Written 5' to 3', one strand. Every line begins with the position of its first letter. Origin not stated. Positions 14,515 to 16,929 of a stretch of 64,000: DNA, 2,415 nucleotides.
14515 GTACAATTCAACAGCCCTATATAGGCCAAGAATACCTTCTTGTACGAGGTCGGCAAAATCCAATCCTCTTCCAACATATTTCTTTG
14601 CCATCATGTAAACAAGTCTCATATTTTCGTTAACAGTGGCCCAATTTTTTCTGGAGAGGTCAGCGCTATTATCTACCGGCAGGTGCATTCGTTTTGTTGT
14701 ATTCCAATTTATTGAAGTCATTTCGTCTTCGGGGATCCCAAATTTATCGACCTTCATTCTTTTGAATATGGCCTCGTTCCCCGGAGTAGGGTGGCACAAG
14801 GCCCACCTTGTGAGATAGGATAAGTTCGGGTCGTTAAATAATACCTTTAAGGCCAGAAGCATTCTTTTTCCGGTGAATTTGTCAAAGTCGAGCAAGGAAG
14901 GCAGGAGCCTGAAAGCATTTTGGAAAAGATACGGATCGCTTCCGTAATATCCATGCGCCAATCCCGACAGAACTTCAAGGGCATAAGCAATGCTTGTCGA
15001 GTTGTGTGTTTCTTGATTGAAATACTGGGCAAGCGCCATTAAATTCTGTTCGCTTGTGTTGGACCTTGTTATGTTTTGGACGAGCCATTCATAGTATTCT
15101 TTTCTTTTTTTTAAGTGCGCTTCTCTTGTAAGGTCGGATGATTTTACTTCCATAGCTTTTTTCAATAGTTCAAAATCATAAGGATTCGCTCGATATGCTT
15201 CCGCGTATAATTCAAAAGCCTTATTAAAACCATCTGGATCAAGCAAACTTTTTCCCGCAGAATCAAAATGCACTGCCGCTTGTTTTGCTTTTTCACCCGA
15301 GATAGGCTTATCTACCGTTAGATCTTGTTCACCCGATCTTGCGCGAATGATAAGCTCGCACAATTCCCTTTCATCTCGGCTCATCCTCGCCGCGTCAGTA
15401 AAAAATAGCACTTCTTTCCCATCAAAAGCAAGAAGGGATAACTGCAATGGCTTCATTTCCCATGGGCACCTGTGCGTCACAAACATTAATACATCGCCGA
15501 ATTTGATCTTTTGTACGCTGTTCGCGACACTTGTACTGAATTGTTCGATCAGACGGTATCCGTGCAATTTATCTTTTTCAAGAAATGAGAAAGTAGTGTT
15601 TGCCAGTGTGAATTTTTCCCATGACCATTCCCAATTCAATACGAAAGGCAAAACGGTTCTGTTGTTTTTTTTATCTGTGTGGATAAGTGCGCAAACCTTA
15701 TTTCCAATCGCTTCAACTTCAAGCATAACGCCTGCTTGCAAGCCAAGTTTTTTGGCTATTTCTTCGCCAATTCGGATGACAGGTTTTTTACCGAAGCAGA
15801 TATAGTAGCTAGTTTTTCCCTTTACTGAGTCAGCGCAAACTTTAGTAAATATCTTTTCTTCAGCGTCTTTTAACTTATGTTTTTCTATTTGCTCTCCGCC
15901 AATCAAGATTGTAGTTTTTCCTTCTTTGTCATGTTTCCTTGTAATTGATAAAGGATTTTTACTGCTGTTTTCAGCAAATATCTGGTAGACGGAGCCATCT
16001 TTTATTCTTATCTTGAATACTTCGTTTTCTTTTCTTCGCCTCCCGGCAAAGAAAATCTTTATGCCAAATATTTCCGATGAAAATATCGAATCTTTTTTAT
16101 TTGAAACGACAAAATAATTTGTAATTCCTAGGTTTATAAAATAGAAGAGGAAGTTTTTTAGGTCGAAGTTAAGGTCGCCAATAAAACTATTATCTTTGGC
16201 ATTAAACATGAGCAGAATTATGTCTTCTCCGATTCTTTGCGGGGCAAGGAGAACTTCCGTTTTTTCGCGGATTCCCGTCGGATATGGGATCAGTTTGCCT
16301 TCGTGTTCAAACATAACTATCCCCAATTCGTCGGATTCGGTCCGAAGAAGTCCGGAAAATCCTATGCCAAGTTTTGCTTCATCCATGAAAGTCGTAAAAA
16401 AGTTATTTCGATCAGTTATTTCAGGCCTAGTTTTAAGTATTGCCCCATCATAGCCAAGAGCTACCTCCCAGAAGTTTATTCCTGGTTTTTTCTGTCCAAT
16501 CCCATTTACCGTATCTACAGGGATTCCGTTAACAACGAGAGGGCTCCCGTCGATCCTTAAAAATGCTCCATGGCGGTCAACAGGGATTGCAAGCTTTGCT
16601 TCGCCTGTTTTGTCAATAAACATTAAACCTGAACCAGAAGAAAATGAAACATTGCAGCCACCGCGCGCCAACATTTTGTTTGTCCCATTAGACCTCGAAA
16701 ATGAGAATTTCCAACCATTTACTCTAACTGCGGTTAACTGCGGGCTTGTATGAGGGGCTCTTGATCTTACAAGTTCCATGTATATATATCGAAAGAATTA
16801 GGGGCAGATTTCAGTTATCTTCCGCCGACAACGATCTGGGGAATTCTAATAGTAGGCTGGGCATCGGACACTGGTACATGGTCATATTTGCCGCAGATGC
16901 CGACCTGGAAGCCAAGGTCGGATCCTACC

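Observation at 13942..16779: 945-aa ORF fusing a ~690-aa unknown region to a sigma-70 factor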

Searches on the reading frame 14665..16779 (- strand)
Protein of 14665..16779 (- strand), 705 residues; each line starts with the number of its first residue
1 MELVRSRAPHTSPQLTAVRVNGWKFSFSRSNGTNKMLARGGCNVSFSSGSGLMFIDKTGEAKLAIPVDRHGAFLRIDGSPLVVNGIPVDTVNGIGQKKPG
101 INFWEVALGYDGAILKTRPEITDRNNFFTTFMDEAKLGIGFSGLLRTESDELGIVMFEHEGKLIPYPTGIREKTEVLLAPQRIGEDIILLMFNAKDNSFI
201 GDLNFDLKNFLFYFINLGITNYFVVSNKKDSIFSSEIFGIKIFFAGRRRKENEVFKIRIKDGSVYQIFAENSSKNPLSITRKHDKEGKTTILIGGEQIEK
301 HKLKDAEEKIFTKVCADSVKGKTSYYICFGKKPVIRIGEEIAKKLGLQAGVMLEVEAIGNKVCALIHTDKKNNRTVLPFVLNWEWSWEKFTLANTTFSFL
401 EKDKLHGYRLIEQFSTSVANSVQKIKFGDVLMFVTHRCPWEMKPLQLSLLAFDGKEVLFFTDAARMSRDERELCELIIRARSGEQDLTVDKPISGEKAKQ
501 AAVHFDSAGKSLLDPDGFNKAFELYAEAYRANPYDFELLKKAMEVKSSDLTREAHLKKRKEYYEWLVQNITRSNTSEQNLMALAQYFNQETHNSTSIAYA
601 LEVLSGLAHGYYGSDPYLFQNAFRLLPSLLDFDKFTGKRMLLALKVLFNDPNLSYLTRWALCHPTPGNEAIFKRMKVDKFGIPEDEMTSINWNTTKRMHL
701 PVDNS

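Call 17: search_protein_representatives(protein=window:14665-16779:-)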
Query: 705 residues. Proteins with E-value up to 0.001 (for the whole library): 13; up to 1e-10: 9; up to 1e-30: 6. The best 13 are listed.
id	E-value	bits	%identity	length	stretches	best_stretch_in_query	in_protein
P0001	0.0e+00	1615.2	100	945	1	1-705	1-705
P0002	5.1e-74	266.3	31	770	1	64-693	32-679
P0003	2.1e-71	257.7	38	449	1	344-699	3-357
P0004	2.6e-63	230.9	27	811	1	49-696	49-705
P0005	3.5e-45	171.0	28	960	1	7-702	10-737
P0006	2.3e-34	135.2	33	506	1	318-667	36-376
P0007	5.8e-28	114.1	27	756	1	100-659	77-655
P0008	1.1e-23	99.9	38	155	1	478-628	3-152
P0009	1.1e-21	93.4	30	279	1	202-444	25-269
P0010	2.7e-05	39.2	30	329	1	87-303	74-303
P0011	3.2e-04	35.6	25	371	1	473-693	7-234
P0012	3.4e-04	35.5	42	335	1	621-697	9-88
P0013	3.5e-04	35.5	28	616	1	19-216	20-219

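Call 19: search_protein_families(library=pfam, proteins=[P0002, P0003, P0004, P0005, P0006, P0007, P0011, P0012, P0013, P0010], max_evalue=0.01)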
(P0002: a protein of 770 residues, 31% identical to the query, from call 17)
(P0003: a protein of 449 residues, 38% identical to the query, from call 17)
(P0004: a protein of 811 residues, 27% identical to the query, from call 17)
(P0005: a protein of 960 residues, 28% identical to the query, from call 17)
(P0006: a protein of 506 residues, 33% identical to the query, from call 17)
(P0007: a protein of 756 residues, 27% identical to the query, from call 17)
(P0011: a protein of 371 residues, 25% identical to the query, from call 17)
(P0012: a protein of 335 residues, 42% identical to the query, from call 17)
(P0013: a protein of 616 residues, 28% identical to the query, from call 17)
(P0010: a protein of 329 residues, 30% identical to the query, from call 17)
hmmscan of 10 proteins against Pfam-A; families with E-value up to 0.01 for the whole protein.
P0002 (770 aa): 1 family
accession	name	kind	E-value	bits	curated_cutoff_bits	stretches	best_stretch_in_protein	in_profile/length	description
PF10932.13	DUF2783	-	0.0094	16.1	25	0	700-735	6-40/59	Protein of unknown function (DUF2783)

P0003 (449 aa): 1 family
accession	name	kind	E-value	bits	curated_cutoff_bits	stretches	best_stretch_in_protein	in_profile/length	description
PF05942.16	PaREP1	-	0.0069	16.7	24.4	0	125-189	26-89/115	Archaeal PaREP1/PaREP8 family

P0004 (811 aa): 1 family
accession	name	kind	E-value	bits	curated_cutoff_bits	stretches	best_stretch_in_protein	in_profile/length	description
PF02359.24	CDC48_N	-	0.0065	17.1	35.1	0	343-396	18-72/85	Cell division protein 48 (CDC48), N-terminal domain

P0005 (960 aa): 1 family
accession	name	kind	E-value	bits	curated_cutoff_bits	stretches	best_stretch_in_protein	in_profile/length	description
PF13414.12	TPR_11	-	0.0079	16.3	26.8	0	549-571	5-27/42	TPR repeat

P0006 (506 aa): 0 families

P0007 (756 aa): 0 families

P0011 (371 aa): 0 families

P0012 (335 aa): 5 families
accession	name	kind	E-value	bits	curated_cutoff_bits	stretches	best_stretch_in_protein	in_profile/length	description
PF04542.20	Sigma70_r2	-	4.2e-13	49.3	24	1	107-170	1-65/71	Sigma-70 region 2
PF04539.22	Sigma70_r3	-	1.7e-12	47.7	25.3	1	186-259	2-76/78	Sigma-70 region 3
PF08281.18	Sigma70_r4_2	-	3.9e-07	30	25.7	1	268-314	2-46/54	Sigma-70, region 4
PF04545.22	Sigma70_r4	-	0.0002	21.2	24.1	1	273-303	1-31/50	Sigma-70, region 4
PF24669.2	Ddi2_HDD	-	0.0006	20.3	32.8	0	256-276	13-33/66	Ddi2 HDD domain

P0013 (616 aa): 0 families

P0010 (329 aa): 0 families

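Call 22: find_homologous_proteins(query=A1, max_evalue=0.001)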
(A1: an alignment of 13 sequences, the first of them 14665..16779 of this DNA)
Query A1 (13 sequences) (705 aa, profile of the alignment): 1 proteins with E <= 0.001 among 8000 candidates.
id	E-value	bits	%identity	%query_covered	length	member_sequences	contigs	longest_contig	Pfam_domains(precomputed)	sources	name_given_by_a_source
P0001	7.2e-273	925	100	100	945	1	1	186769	PF04545.23,PF04542.21,PF04539.23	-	-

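Call 24: find_encoding_contigs(protein=P0012, flank=10000)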
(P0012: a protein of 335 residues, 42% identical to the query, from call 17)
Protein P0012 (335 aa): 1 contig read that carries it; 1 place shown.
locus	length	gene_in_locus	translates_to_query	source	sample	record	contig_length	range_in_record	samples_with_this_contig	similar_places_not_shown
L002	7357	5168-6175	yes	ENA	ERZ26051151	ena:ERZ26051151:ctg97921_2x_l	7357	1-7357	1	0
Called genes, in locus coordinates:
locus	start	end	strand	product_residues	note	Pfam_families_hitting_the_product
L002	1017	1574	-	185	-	PF03747:ADP_ribosyl_GH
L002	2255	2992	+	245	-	PF00290:Trp_syntA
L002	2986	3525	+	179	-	PF01966:HD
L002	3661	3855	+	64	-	-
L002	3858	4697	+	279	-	-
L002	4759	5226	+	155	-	-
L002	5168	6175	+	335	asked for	PF04542:Sigma70_r2, PF04539:Sigma70_r3, PF08281:Sigma70_r4_2 (weak)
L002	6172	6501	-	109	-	PF14489:QueF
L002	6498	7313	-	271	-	PF00215:OMPdecase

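Call 26: find_encoding_contigs(protein=P0005, flank=10000)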
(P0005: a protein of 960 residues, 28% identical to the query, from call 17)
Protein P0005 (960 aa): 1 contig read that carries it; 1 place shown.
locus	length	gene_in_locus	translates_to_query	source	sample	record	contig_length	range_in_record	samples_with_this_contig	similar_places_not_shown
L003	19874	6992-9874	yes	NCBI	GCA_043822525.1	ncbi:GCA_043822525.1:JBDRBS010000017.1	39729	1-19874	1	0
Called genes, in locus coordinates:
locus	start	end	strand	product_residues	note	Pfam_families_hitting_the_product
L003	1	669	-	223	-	PF00814:TsaD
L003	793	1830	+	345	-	PF01594:AI-2E_transport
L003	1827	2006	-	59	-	PF01361:Tautomerase, PF14552:Tautomerase_2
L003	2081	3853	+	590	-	-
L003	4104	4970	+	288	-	PF01149:Fapy_DNA_glyco, PF06831:H2TH, PF06827:zf-FPG_IleRS (weak)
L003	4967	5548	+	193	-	PF01557:FAA_hydrolase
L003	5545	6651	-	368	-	-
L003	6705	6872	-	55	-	-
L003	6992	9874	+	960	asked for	-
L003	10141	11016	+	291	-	PF00753:Lactamase_B (faint)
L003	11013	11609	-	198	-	-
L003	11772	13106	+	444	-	PF07549:Sec_GG (weak), PF21760:SecD_1st, PF22599:SecDF_P1_head, PF03176:MMPL, PF00873:ACR_tran (weak), PF02355:SecD_SecF_C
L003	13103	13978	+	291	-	PF07549:Sec_GG, PF02355:SecD_SecF_C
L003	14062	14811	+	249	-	PF02673:BacA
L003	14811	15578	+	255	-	PF00218:IGPS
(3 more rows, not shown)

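Call 27: find_encoding_contigs(protein=P0002, flank=10000)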
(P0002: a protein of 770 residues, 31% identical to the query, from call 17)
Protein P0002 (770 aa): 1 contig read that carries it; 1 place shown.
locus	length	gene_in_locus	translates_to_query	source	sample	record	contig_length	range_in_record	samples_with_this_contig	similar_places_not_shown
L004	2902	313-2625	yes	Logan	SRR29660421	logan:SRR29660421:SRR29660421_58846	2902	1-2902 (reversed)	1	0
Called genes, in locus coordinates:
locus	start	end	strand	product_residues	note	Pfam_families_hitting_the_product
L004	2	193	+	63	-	?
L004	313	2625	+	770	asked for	-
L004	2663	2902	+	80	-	?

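Call 28: find_encoding_contigs(protein=P0004, flank=10000)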
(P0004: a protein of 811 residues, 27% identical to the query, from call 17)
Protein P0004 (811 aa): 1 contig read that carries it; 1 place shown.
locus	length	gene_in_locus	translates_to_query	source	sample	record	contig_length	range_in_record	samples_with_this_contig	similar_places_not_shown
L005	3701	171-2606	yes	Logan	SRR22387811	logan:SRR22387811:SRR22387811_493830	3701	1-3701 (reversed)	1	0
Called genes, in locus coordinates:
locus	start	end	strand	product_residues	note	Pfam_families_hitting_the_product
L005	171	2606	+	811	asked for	-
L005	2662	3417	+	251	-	PF01628:HrcA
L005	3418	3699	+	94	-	?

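Call 33: find_related_loci(query=window:14665-16779:-, collection=genome_contigs, flank=10000)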
Query window:14665-16779:- (705 aa) in genome_contigs; peptide patterns used: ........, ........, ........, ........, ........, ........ (x = any residue, [..] = any of these).
80 stretches matched a pattern, but none encodes a relative of the query by tblastn (E <= 1e-3).

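Call 38: predict_structure(alignment_id=A1)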
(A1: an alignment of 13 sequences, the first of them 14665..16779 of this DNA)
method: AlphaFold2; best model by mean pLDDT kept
length: 705 residues; sequences in the alignment: 13
mean_pLDDT: 78.8   pTM: 0.54
mean pLDDT of the five models: 78.8, 78.3, 77.7, 77.4, 76.6
residues with pLDDT >= 90: 296; 70-90: 223; 50-70: 107; < 50: 79
segments of 3 or more residues with pLDDT < 50: 1-44, 91-104, 295-308, 703-705
pLDDT, mean of each block of 10 residues (from residue 1): 30 37 42 44 51 57 60 63 58 40 51 80 94 91 94 91 89 92 84 85 90 85 84 80 74 90 82 71 63 47 39 70 63 62 77 73 80 84 87 79 85 85 83 89 91 92 93 95 89 97 93 87 97 96 94 91 95 93 94 94 92 88 94 92 94 91 92 92 84 65 49
secondary structure, 60 per line:
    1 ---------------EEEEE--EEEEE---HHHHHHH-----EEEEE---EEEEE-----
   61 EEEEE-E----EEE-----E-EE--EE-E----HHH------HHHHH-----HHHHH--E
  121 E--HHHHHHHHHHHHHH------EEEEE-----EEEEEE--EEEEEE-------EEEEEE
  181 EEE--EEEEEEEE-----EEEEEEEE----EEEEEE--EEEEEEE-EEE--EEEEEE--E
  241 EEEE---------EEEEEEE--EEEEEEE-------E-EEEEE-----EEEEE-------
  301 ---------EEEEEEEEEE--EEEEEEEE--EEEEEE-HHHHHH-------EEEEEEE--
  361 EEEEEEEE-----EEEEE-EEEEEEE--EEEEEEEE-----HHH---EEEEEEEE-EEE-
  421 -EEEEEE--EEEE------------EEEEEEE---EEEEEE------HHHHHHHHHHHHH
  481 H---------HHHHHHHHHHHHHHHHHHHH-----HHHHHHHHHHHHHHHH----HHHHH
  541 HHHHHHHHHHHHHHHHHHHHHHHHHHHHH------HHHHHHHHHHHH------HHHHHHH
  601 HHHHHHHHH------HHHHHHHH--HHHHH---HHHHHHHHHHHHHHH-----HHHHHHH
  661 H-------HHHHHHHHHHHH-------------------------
elements in order (helices of 4 or more, strands of 3 or more residues): E16-20 E23-27 H31-37 E43-47 E51-55 E61-65 E72-74 H103-107 H113-117 H124-137 E144-148 E154-159 E162-167 E175-183 E186-193 E199-206 E211-216 E219-225 E227-229 E232-237 E240-244 E254-260 E263-269 E279-283 E289-293 E310-319 E322-329 E332-337 H339-344 E352-358 E361-368 E374-378 E380-386 E389-396 E408-415 E417-419 E422-427 E430-433 E446-452 E456-461 H468-481 H491-510 H516-531 H536-569 H576-587 H594-609 H616-623 H626-630 H634-648 H654-661 H669-680

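Call 40: fold_search(model_id=the predicted structure, library=pdb)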
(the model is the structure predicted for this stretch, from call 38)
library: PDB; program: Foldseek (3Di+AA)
matches with E <= 10: 357; with E <= 0.001: 0
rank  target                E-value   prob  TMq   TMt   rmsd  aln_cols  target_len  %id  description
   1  8b9a_H                3.2e-02  0.12  0.09  0.12  21.6       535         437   10  S. cerevisiae replisome + Ctf4, bound by pol alpha primase. Complex engaged with a fork DNA substrate containing a 60  (released 2023-08-09)
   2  5csl_A                4.7e-02  0.11  0.08  0.05  24.2       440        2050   10  Crystal structure of the 500 kD yeast acetyl-CoA carboxylase holoenzyme dimer (released 2015-10-28)
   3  1bpo_A                5.5e-02  0.09  0.09  0.11  22.6       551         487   10  CLATHRIN HEAVY-CHAIN TERMINAL DOMAIN AND LINKER (released 1998-12-16)
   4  1nnc_A                5.7e-02  0.14  0.08  0.12  17.5       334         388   10  INFLUENZA VIRUS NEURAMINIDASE SUBTYPE N9 (TERN) COMPLEXED WITH 4-GUANIDINO-NEU5AC2EN INHIBITOR (released 1996-04-03)
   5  8dys                  8.1e-02  0.13  0.09  0.12  17.9       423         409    9  Crystal structure of human Eukaryotic translation initiation factor 2A (eIF2A) (released 2022-08-17)
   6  2qwa_A                8.9e-02  0.12  0.07  0.11  17.6       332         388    9  THE X-RAY STRUCTURE OF A DRUG RESISTANT VARIANT R292K OF TERN N9 INFLUENZA VIRUS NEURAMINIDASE (released 1998-11-11)
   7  9d5n_CH               1.0e-01  0.07  0.07  0.07  20.0       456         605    8  48-nm doublet microtubule from Trichomonas vaginalis strain G3 (released 2025-05-14)
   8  5m5r_A                1.3e-01  0.04  0.06  0.09  20.9       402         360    7  Clathrin heavy chain N-terminal domain bound to beta2 adaptin clathrin box motif (released 2016-11-09)
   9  8bbe_E                1.4e-01  0.04  0.07  0.05  29.9       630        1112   10  Structure of the IFT-A complex; IFT-A2 module (released 2022-12-21)
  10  8u8b_A                1.9e-01  0.06  0.08  0.05  19.6       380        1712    6  Cryo-EM structure of LRRK2 bound to type II inhibitor rebastinib (released 2024-01-31)
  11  1utc_A                2.1e-01  0.08  0.07  0.12  19.2       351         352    8  Clathrin terminal domain complexed with TLPWDLWTT (released 2004-02-25)
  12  9c0z                  2.1e-01  0.08  0.07  0.12  20.1       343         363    7  Clathrin terminal domain complexed with pitstop 2d (released 2024-06-26)
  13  7pfo_H                2.1e-01  0.05  0.08  0.11  22.6       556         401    9  Core human replisome (released 2021-11-10)
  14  6d6k_B                2.2e-01  0.06  0.07  0.08  21.9       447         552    8  Structure of polyribonucleotide nucleotidyltransferase from Acinetobacter baumannii (released 2018-05-02)
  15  6qnp_C                2.3e-01  0.06  0.07  0.12  20.4       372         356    8  CLATHRIN HEAVY CHAIN N-TERMINAL DOMAIN BOUND TO GTSE1 LIDL MOTIF (released 2019-08-28)
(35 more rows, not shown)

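Call 41: search_solved_structures(query=A1, max_evalue=10)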
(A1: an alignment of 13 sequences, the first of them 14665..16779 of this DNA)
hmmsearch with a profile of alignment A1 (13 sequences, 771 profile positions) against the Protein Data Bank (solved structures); distinct sequences matched with E-value up to 10: 4.
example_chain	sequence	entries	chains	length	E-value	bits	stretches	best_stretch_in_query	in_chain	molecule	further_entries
8cvx_A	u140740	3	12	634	0.75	10.8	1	191-246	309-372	Glycogen [starch] synthase, muscle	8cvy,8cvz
7q0b_A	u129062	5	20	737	0.94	10.5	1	191-246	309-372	Glycogen [starch] synthase, muscle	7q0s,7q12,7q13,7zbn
8z0a_A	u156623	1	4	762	0.99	10.4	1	191-246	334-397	Glycogen [starch] synthase, muscle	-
4qlb_A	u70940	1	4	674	2.5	9.1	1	187-232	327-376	Probable glycogen [starch] synthase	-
